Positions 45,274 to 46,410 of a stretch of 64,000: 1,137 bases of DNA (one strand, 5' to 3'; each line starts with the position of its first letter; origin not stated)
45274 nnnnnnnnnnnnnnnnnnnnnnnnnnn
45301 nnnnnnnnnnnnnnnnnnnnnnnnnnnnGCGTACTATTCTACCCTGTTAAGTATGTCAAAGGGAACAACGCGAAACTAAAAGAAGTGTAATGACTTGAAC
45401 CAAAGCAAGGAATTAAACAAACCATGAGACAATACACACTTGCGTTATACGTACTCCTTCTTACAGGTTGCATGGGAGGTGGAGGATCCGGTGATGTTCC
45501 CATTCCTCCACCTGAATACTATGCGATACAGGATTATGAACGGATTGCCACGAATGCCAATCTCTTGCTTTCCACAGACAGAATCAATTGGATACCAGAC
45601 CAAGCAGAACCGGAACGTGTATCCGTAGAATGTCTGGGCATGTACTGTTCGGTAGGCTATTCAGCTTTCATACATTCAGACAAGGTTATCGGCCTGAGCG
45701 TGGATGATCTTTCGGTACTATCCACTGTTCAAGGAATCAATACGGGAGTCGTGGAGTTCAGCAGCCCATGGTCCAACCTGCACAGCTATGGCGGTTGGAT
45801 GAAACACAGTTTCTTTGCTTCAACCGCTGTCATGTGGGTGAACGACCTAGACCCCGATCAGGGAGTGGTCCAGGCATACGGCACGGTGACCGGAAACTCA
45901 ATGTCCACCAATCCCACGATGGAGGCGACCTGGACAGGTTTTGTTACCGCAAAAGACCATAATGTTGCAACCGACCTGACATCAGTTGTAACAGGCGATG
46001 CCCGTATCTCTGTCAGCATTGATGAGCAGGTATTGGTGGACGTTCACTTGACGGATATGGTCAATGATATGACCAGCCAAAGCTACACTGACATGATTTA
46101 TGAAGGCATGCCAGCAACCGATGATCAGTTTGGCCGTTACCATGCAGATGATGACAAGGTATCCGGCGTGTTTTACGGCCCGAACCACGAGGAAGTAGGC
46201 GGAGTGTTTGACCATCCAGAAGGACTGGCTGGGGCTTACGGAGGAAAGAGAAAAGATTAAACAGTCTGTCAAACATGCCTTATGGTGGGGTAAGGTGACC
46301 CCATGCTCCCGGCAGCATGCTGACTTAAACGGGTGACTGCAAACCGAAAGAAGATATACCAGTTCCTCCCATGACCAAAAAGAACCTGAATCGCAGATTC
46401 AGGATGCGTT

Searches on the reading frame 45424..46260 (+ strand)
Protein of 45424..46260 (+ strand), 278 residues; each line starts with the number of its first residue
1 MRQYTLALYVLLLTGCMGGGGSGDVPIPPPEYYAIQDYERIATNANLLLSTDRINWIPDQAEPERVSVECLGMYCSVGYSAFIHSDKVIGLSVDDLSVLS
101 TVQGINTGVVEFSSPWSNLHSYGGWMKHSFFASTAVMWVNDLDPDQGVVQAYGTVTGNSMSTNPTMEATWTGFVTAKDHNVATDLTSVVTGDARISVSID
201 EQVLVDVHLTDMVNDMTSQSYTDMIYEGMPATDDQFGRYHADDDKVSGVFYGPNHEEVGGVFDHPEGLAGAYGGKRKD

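Call 46: search_protein_families(library=pfam, proteins=[window:45424-46260:+], max_evalue=0.0001)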
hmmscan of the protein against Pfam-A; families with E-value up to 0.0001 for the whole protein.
window:45424-46260:+ (278 aa): 1 family
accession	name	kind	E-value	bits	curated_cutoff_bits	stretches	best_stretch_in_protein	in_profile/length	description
PF01298.24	TbpB_B_D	-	3.8e-06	27.9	26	1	235-276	86-126/126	C-lobe and N-lobe beta barrels of Tf-binding protein B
